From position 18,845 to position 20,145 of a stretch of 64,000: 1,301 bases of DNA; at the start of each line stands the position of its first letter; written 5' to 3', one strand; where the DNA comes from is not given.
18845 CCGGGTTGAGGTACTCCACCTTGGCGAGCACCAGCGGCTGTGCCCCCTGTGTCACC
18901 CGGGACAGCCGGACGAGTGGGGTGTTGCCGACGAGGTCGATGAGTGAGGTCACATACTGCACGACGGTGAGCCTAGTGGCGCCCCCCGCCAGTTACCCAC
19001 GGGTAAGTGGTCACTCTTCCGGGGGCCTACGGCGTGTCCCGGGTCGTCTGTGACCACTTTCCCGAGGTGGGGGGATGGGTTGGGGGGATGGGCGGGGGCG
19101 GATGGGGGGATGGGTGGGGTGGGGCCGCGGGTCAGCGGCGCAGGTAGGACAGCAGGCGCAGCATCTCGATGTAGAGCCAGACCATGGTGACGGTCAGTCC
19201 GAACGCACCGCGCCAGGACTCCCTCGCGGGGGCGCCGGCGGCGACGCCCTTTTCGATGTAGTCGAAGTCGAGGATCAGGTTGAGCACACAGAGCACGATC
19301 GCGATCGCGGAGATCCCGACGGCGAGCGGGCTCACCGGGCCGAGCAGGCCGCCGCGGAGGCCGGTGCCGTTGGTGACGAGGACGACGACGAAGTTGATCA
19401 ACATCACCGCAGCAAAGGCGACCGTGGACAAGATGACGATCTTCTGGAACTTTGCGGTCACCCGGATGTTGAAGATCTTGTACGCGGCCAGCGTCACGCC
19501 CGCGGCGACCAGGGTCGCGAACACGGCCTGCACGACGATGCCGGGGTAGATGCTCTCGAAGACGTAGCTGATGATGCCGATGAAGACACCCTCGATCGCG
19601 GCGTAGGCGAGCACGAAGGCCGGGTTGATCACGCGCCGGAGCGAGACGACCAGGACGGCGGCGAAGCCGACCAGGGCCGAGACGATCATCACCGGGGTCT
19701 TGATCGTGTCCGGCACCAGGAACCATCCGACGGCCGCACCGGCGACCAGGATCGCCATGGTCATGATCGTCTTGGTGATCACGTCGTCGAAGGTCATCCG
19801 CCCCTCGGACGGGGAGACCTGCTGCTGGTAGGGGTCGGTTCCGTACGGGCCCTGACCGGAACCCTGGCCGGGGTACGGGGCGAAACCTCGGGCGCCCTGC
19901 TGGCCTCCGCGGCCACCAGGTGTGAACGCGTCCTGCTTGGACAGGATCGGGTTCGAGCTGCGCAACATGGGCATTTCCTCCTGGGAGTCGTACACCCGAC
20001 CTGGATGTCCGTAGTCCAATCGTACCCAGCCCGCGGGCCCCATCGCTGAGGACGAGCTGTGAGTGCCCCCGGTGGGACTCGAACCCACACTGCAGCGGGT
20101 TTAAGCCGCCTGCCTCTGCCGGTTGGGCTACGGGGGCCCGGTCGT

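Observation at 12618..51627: Thirteen long intergenic hairpin repeats in five sequence families, with different terminal arms and a shared GCGTG(T) core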

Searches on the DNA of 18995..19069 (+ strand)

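Call 38: build_rna_model(alignment_id=A2, structure=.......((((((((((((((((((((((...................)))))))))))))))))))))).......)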
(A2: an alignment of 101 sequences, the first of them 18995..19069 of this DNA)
Model R1 built from alignment A2 (101 sequences, 77 columns); structure: as given.
model positions 75; base pairs 22; branch points 0; effective number of sequences 48.37; information 0.753 bits per position. Calibrated on 0.2 Mb of random sequence (short: E-values are rough).
structure used (alignment columns):
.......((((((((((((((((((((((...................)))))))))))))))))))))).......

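Call 39: search_with_rna_model(model_id=R1, sources=[window, L106, L107, L108], max_evalue=10, filters=default)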
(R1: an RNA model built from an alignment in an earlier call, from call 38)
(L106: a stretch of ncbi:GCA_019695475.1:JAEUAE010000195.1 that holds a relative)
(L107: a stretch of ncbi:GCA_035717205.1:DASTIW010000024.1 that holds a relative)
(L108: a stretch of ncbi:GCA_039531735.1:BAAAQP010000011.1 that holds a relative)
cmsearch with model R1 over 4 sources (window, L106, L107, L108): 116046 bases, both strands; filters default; matches with E-value up to 10: 8.
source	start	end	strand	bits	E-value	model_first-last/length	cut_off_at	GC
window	45023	45097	+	57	7.1e-15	1-75/75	no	0.67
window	37557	37631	+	53.3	9.5e-14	1-75/75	no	0.64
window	18995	19069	+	46.8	8.6e-12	1-75/75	no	0.65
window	37557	37631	-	43.8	6.7e-11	1-75/75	no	0.64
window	45023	45097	-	41.6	3e-10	1-75/75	no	0.67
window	18995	19069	-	36.2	1.3e-08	1-75/75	no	0.65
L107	502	540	-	9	1.9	19-57/75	no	0.67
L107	18393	18435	-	8.8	2.1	17-59/75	no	0.65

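Call 41: search_with_rna_model(model_id=R1, sources=[L003, L004, L005, L006, L007, L008, L009, L010, L011, L012, L013, L014, L015, L016, L017, L018, L019, L020, L021, L022, L023, L024, L025, L026, L027, L028, L029, L030, L031, L032, L033, L034, L035, L036, L037, L038, L039, L040, L041, L042, L043, L044, L045, L046, L047, L048, L049, L050, L051, L052, L053, L054, L055, L056, L057, L058, L059, L060, L061, L062, L063, L064, L065, L066, L067, L068, L069, L070, L071, L072, L073, L074, L075, L076, L077, L078, L079, L080, L081, L082, L083, L084, L085, L086, L087, L088, L089, L090, L091, L092, L093, L094, L095, L096, L097, L098, L099, L100, L101, L102], max_evalue=0.01)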
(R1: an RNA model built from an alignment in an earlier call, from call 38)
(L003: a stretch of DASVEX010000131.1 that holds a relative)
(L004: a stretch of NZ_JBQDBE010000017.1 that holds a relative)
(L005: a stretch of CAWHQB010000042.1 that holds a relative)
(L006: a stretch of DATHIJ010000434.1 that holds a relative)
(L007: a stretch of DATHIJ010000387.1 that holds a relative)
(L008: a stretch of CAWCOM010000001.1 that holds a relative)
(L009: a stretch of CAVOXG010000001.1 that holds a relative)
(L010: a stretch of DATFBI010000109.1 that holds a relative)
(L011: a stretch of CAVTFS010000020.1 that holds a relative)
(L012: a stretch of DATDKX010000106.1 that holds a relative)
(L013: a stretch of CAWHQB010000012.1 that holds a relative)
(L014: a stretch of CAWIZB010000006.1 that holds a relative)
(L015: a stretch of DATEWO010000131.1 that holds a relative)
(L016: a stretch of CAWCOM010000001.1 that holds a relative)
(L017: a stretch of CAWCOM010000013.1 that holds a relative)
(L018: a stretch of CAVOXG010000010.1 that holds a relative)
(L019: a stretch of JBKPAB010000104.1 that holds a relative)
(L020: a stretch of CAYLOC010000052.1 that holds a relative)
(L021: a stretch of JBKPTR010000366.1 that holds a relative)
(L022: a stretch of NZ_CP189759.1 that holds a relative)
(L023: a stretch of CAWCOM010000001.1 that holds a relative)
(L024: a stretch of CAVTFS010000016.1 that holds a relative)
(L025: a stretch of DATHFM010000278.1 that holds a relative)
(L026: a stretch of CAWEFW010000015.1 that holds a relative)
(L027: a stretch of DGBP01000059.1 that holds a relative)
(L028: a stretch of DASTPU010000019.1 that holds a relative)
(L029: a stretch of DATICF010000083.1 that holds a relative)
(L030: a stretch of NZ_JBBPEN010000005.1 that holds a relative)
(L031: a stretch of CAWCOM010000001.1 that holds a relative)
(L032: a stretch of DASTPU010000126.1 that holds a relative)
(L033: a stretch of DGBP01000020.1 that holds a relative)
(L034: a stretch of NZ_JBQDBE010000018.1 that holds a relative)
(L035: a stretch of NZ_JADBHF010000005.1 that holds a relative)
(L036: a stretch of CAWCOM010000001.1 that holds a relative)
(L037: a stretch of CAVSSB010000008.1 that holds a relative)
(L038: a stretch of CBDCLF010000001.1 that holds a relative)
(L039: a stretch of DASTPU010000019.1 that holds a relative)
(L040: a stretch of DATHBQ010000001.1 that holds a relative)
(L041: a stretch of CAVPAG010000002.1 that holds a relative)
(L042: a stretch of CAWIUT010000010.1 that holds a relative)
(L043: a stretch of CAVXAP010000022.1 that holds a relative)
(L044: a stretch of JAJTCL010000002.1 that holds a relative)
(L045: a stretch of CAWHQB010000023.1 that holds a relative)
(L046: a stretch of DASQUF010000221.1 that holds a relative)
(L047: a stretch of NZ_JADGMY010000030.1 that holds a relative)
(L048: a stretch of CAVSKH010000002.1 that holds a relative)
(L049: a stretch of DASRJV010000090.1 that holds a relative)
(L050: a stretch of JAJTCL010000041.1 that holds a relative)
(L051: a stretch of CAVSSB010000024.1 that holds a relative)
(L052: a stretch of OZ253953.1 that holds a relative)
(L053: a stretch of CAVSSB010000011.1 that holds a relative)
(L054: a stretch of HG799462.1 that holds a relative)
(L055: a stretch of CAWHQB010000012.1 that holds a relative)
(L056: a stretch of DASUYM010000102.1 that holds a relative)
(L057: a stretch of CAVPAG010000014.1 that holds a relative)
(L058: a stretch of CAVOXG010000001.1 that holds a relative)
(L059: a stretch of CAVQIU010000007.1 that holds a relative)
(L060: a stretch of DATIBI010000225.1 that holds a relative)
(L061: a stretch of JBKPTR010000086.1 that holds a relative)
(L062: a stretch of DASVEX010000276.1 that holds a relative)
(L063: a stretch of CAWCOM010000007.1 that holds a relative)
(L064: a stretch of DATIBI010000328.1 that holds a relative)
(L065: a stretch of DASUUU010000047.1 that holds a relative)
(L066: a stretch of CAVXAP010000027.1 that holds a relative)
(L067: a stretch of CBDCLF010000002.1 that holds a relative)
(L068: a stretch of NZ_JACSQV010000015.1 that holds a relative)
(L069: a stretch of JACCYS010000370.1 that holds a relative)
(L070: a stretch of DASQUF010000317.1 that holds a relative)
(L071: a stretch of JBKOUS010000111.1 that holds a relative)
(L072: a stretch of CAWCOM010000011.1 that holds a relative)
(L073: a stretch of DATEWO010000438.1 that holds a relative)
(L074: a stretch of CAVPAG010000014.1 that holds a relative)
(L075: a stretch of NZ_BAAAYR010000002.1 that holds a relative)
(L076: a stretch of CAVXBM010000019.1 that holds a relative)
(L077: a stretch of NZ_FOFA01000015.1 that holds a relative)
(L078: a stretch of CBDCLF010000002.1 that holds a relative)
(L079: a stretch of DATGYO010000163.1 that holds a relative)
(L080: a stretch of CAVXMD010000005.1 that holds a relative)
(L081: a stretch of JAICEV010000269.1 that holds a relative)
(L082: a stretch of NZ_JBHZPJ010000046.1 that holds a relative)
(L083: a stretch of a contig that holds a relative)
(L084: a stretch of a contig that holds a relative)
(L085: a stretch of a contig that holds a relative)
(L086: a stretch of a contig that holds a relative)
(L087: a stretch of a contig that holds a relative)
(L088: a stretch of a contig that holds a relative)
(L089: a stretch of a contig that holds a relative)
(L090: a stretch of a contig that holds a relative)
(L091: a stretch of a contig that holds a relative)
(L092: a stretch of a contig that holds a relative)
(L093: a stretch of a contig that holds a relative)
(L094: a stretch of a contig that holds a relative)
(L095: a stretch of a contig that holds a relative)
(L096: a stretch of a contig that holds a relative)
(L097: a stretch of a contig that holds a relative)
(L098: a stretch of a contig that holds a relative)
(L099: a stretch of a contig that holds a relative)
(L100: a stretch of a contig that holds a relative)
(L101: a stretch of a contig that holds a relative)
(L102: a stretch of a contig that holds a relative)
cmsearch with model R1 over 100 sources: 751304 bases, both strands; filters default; matches with E-value up to 0.01: 226.
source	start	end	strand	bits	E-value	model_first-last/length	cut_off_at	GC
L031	3851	3925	-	72.8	8.5e-19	1-75/75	no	0.55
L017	7035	7109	-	72.6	9.4e-19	1-75/75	no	0.49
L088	3921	3995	-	72.1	1.4e-18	1-75/75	no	0.53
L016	3013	3087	-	71.6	1.9e-18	1-75/75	no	0.55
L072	1998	2072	-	70.9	3.1e-18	1-75/75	no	0.56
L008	4100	4174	-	70.7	3.5e-18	1-75/75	no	0.56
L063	1132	1206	+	70.7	3.6e-18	1-75/75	no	0.56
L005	2805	2880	-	70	5.6e-18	1-75/75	no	0.51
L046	7471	7545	-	69.7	7.2e-18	1-75/75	no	0.57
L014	7190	7264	+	69.6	7.6e-18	1-75/75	no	0.51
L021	7902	7976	-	69.5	8e-18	1-75/75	no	0.53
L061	4363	4437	+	69.1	1e-17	1-75/75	no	0.57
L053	617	691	-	69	1.1e-17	1-75/75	no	0.56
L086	1788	1862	-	69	1.2e-17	1-75/75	no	0.6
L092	978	1051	+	68.7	1.4e-17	1-75/75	no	0.54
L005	2805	2880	+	68.4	1.7e-17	1-75/75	no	0.51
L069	1568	1642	-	68.1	2.2e-17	1-75/75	no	0.61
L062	6423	6497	+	67.9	2.5e-17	1-75/75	no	0.6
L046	7471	7545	+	67.7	2.9e-17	1-75/75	no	0.57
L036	1670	1744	-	67.7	2.9e-17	1-75/75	no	0.55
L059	3093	3167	-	66.9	5.1e-17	1-75/75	no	0.55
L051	6261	6335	+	66.8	5.3e-17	1-75/75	no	0.53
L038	1633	1707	-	66.7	5.5e-17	1-75/75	no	0.63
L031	3851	3925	+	66.7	5.6e-17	1-75/75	no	0.55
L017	7035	7109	+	66.6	5.9e-17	1-75/75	no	0.49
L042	7780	7854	+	66.2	7.8e-17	1-75/75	no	0.65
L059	3093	3167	+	66.2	8.1e-17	1-75/75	no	0.55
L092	978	1051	-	66.1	8.9e-17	1-75/75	no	0.54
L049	2113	2187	+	65.5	1.3e-16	1-75/75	no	0.55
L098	2350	2424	-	65.3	1.5e-16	1-75/75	no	0.56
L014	7190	7264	-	65.2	1.6e-16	1-75/75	no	0.51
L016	3013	3087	+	65.1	1.7e-16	1-75/75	no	0.55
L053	617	691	+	65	1.8e-16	1-75/75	no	0.56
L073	1140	1215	-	64.9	1.9e-16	1-75/75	no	0.51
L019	4813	4887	-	64.8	2.2e-16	1-75/75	no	0.56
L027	4453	4527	-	64.7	2.3e-16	1-75/75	no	0.67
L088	3921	3995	+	64.6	2.5e-16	1-75/75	no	0.53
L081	1601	1676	+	64.5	2.6e-16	1-75/75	no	0.55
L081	1601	1676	-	64.1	3.3e-16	1-75/75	no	0.55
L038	1633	1707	+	64.1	3.4e-16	1-75/75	no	0.63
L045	3965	4039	+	63.9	3.9e-16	1-75/75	no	0.61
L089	177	251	+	63.7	4.5e-16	1-75/75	no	0.57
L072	1998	2072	+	63.6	4.7e-16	1-75/75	no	0.56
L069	3760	3834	-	63.6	4.9e-16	1-75/75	no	0.59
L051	6261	6335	-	63.4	5.7e-16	1-75/75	no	0.53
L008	4100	4174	+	63.3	6e-16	1-75/75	no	0.56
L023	1073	1147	-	63.2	6.5e-16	1-75/75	no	0.52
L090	2185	2259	-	63.1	6.9e-16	1-75/75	no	0.59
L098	2350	2424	+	62.7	9.3e-16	1-75/75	no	0.56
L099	2241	2315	+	62.6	9.4e-16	1-75/75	no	0.52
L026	2971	3045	+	62.5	1e-15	1-75/75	no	0.53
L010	418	491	-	62.4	1.1e-15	1-75/75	no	0.51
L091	6626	6700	+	62.3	1.2e-15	1-75/75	no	0.55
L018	1045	1119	-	62.1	1.4e-15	1-75/75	no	0.59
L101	6844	6919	-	61.9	1.5e-15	1-75/75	no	0.53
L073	1140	1215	+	61.9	1.6e-15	1-75/75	no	0.51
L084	107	181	+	61.8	1.7e-15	1-75/75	no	0.69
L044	4407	4481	-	61.7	1.8e-15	1-75/75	no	0.52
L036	1670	1744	+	61.7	1.9e-15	1-75/75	no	0.55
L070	7035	7108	+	61.7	1.9e-15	1-75/75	no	0.59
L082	6041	6115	+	61.2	2.5e-15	1-75/75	no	0.65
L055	6293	6368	-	61.2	2.6e-15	1-75/75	no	0.51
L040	1749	1822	+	61.1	2.7e-15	1-75/75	no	0.58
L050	4369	4442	-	61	2.9e-15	1-75/75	no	0.55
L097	3864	3939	+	61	3e-15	1-75/75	no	0.43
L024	2750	2824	+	60.9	3.1e-15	1-75/75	no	0.57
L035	3966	4040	-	60.6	3.7e-15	1-75/75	no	0.52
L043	4927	5002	-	60.5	4.2e-15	1-75/75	no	0.5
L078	392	466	-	60.4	4.5e-15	1-75/75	no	0.6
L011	6448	6522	-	60.4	4.5e-15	1-75/75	no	0.55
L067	6337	6411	-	60.1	5.5e-15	1-75/75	no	0.63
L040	1749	1822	-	59.9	6.1e-15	1-75/75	no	0.58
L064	2560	2633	-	59.9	6.4e-15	1-75/75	no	0.65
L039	7494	7568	-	59.8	6.8e-15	1-75/75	no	0.59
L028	282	356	-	59.6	7.4e-15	1-75/75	no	0.64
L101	6844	6919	+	59.4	8.8e-15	1-75/75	no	0.53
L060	6002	6077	-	59.2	1e-14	1-75/75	no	0.64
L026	2971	3045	-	59.1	1.1e-14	1-75/75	no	0.53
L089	177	251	-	59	1.2e-14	1-75/75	no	0.57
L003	3713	3788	+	59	1.2e-14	1-75/75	no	0.45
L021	7902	7976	+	58.9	1.2e-14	1-75/75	no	0.53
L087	7650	7724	+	58.9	1.2e-14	1-75/75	no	0.49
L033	4346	4420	+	58.8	1.3e-14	1-75/75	no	0.6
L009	2532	2606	+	58.5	1.7e-14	1-75/75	no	0.61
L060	6002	6077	+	58.4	1.7e-14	1-75/75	no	0.64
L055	6293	6368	+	58.3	1.8e-14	1-75/75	no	0.51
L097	3864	3939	-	58.3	1.9e-14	1-75/75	no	0.43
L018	1045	1119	+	58.2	2e-14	1-75/75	no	0.59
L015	1162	1235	+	58.1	2.2e-14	1-75/75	no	0.57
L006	2880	2954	+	58.1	2.2e-14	1-75/75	no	0.53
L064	2560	2633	+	58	2.4e-14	1-75/75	no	0.65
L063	1132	1206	-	57.8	2.7e-14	1-75/75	no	0.56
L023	1073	1147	+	57.6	3.1e-14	1-75/75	no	0.52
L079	3385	3459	+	57.2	4.1e-14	1-75/75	no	0.57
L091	6626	6700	-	56.9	5.1e-14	1-75/75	no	0.55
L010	418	491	+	56.8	5.3e-14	1-75/75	no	0.51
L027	4453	4527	+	56.6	6.2e-14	1-75/75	no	0.67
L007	3212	3287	+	56.3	7.5e-14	1-75/75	no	0.54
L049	2113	2187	-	56.3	7.8e-14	1-75/75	no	0.55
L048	3609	3683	+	56.1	8.7e-14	1-75/75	no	0.59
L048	3609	3683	-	56.1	8.7e-14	1-75/75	no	0.59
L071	4898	4972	-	55.9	9.7e-14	1-75/75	no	0.53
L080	4358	4432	+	55.8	1.1e-13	1-75/75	no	0.77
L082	6041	6115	-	55.8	1.1e-13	1-75/75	no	0.65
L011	6448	6522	+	55.7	1.2e-13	1-75/75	no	0.55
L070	7035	7108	-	55.7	1.2e-13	1-75/75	no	0.59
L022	4446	4520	+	55.4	1.4e-13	1-75/75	no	0.49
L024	152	226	-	55.4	1.4e-13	1-75/75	no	0.55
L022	4446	4520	-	55.3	1.5e-13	1-75/75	no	0.49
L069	1568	1642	+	55.2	1.6e-13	1-75/75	no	0.61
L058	6544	6617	+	55.1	1.7e-13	1-75/75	no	0.62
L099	2241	2315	-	55.1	1.7e-13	1-75/75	no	0.52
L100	6683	6757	+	55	1.8e-13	1-75/75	no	0.68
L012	264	339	-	55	1.8e-13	1-75/75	no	0.47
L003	3713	3788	-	54.9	2e-13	1-75/75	no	0.45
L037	4174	4249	-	54.9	2e-13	1-75/75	no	0.47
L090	2185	2259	+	54.8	2.1e-13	1-75/75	no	0.59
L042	7780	7854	-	54.7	2.3e-13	1-75/75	no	0.65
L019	4813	4887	+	54.4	2.9e-13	1-75/75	no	0.56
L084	107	181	-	54.3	3.1e-13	1-75/75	no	0.69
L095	7361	7435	-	54.3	3.1e-13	1-75/75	no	0.64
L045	3965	4039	-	54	3.8e-13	1-75/75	no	0.61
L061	4363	4437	-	53.9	4.1e-13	1-75/75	no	0.57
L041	7234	7308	+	53.7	4.7e-13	1-75/75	no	0.63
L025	5494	5569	-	53.5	5.2e-13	1-75/75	no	0.53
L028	282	356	+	53.5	5.2e-13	1-75/75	no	0.64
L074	6280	6354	+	53.2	6.4e-13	1-75/75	no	0.61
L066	3824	3898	-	53.1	6.7e-13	1-75/75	no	0.57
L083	2104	2178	+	52.9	8e-13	1-75/75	no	0.69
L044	4407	4481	+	52.8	8.4e-13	1-75/75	no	0.52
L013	1503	1576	+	52.8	8.7e-13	1-75/75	no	0.54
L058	6544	6617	-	52.6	9.8e-13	1-75/75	no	0.62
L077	2534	2608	-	52.5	1.1e-12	1-75/75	no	0.65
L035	3966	4040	+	52.3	1.2e-12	1-75/75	no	0.52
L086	1788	1862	+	52.2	1.2e-12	1-75/75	no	0.6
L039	7494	7568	+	51.7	1.8e-12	1-75/75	no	0.59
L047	5764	5838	+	51.6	1.9e-12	1-75/75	no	0.72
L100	6683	6757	-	51.5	2e-12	1-75/75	no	0.68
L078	392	466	+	51.5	2e-12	1-75/75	no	0.6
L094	5501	5576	-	51.4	2.2e-12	1-75/75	no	0.51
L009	2532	2606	-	51.4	2.2e-12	1-75/75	no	0.61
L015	1162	1235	-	51.4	2.3e-12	1-75/75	no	0.57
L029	306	380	-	51.3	2.4e-12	1-75/75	no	0.61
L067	6337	6411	+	51.2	2.5e-12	1-75/75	no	0.63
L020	4348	4422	+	50.8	3.3e-12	1-75/75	no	0.56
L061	810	885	-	50.3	4.9e-12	1-75/75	no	0.54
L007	3212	3287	-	50.2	5e-12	1-75/75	no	0.54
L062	6423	6497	-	50.1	5.6e-12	1-75/75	no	0.6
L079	3385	3459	-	49.9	6.3e-12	1-75/75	no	0.57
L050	4369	4442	+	49.9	6.5e-12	1-75/75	no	0.55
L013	1503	1576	-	49.7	7.3e-12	1-75/75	no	0.54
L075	4305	4379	-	49.7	7.5e-12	1-75/75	no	0.67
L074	6280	6354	-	49.6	7.8e-12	1-75/75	no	0.61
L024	152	226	+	49.1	1.1e-11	1-75/75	no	0.55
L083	2104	2178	-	48.9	1.3e-11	1-75/75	no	0.69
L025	5494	5569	+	48.8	1.3e-11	1-75/75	no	0.53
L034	5822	5895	-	48.6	1.6e-11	1-75/75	no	0.49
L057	7501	7575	-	48.4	1.7e-11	1-75/75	no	0.61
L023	4837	4911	+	48.4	1.8e-11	1-75/75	no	0.56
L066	3824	3898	+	48.2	2e-11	1-75/75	no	0.57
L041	7234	7308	-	48.2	2e-11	1-75/75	no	0.63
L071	4898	4972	+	47.9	2.5e-11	1-75/75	no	0.53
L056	7875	7947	+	47.9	2.5e-11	1-75/75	no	0.49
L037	4174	4249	+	47.9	2.5e-11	1-75/75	no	0.47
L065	3637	3712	+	47.8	2.7e-11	1-75/75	no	0.62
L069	3760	3834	+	47.6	3.2e-11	1-75/75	no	0.59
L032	6848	6921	-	47.5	3.4e-11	1-75/75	no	0.61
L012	264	339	+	47.5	3.4e-11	1-75/75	no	0.47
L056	7875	7947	-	47.4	3.6e-11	1-75/75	no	0.49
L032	6848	6921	+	47.2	4.2e-11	1-75/75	no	0.61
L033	4346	4420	-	47.1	4.5e-11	1-75/75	no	0.6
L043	4927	5002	+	47.1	4.5e-11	1-75/75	no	0.5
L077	2534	2608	+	46.6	6.2e-11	1-75/75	no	0.65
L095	7361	7435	+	46.6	6.2e-11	1-75/75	no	0.64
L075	4305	4379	+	46.1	8.9e-11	1-75/75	no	0.67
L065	3637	3712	-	45.7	1.1e-10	1-75/75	no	0.62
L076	7484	7558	-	45.6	1.3e-10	1-75/75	no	0.61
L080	4358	4432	-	45.5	1.3e-10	1-75/75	no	0.77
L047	5764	5838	-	45.3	1.5e-10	1-75/75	no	0.72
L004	3358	3431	+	45.3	1.6e-10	1-75/75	no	0.5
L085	2873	2948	-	44.2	3.4e-10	1-75/75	no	0.59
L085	2873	2948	+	44.1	3.5e-10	1-75/75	no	0.59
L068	7173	7247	-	43.9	4.1e-10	1-75/75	no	0.68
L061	810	885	+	43.5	5.1e-10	1-75/75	no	0.54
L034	5822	5895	+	43.3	5.9e-10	1-75/75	no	0.49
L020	4348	4422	-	43.2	6.4e-10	1-75/75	no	0.56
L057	7501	7575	+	42.7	9.5e-10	1-75/75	no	0.61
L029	306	380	+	42.6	1e-09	1-75/75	no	0.61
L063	1543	1617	-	42.2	1.3e-09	1-75/75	no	0.56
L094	5501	5576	+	41.3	2.4e-09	1-75/75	no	0.51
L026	609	683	+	41.1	2.7e-09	1-75/75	no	0.63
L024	2750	2824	-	40.4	4.5e-09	1-75/75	no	0.57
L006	2880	2954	-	40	5.9e-09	1-75/75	no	0.53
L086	5561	5634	+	39.4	9.1e-09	1-75/75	no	0.64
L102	4777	4849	-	39.2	1e-08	1-75/75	no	0.51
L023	4837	4911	-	38.8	1.4e-08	1-75/75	no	0.56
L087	7650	7724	-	38.7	1.4e-08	1-75/75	no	0.49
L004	3358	3431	-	38.6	1.6e-08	1-75/75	no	0.5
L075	3531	3605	-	37.9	2.5e-08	1-75/75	no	0.65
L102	4777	4849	+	37.4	3.6e-08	1-75/75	no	0.51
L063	1543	1617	+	37.3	4e-08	1-75/75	no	0.56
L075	3531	3605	+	36.7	6e-08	1-75/75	no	0.65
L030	316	392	+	35.8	1.1e-07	1-75/75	no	0.53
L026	609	683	-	35.5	1.3e-07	1-75/75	no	0.63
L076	7484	7558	+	35.4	1.4e-07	1-75/75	no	0.61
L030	316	392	-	35.2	1.6e-07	1-75/75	no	0.53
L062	2478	2551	-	35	1.9e-07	1-75/75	no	0.64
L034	5739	5812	-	33.7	4.7e-07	1-75/75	no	0.49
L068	7173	7247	+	33.4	5.7e-07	1-75/75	no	0.68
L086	5561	5634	-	31.2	2.7e-06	1-75/75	no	0.64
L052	262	331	+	28.6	1.6e-05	1-75/75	no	0.51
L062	2478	2551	+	27.5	3.4e-05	1-75/75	no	0.64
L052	262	331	-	26.5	6.9e-05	1-75/75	no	0.51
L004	3432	3503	+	26.5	7e-05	1-75/75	no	0.53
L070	4373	4447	+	26.3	7.5e-05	1-75/75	no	0.63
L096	4374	4452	-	26.1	8.8e-05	1-75/75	no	0.42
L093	6390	6468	+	25.7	0.00012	1-75/75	no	0.46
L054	7022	7099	+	25.3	0.00016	1-75/75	no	0.6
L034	5739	5812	+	25.3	0.00016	1-75/75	no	0.49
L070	4373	4447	-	24.8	0.00021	1-75/75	no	0.63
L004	3432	3503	-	24.3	0.0003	1-75/75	no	0.53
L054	7022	7099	-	24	0.00039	1-75/75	no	0.6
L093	6399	6459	-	22.5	0.0011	10-66/75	no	0.52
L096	4374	4452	+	22.5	0.0011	1-75/75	no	0.42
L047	6848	6891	+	21.9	0.0016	1-75/75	no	0.73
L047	6848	6891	-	21.6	0.002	1-75/75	no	0.73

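Call 65: search_rna_families(sources=[L024, L061, L062, L015, L086, L026, L040, L070, L069], threshold=gathering)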
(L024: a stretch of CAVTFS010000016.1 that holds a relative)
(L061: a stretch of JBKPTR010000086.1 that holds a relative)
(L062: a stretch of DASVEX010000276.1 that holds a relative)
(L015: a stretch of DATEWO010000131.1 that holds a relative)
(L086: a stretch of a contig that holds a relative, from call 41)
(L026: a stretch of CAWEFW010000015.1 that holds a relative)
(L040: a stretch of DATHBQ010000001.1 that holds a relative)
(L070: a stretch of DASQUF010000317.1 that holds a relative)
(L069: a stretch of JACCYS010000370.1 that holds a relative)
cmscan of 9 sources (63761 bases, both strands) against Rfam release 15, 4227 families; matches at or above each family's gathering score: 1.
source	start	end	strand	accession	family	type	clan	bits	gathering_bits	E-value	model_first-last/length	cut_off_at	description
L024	6999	7071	-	RF00005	tRNA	Gene; tRNA;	CL00001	72.4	29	6.6e-14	1-71/71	no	tRNA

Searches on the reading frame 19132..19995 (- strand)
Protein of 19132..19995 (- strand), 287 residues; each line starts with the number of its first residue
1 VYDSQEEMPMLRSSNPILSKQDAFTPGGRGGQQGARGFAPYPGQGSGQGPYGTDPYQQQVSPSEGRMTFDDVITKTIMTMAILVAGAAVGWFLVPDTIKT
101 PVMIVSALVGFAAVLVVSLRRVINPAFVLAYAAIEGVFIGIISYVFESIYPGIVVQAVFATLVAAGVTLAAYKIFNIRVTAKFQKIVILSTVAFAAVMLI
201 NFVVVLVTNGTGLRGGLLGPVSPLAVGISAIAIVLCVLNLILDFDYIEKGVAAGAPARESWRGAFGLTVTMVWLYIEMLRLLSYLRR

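Call 10: search_protein_families(library=pfam, proteins=[window:19132-19995:-])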
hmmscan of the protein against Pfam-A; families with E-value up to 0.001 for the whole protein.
window:19132-19995:- (287 aa): 2 families
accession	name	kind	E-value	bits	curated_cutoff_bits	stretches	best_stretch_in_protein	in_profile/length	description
PF12811.12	BaxI_1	-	1.5e-77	260.8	26.2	1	15-287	1-233/233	Bax inhibitor 1 like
PF01027.25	Bax1-I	-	3e-10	40.7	34.1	1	72-282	3-207/207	Inhibitor of apoptosis-promoting Bax1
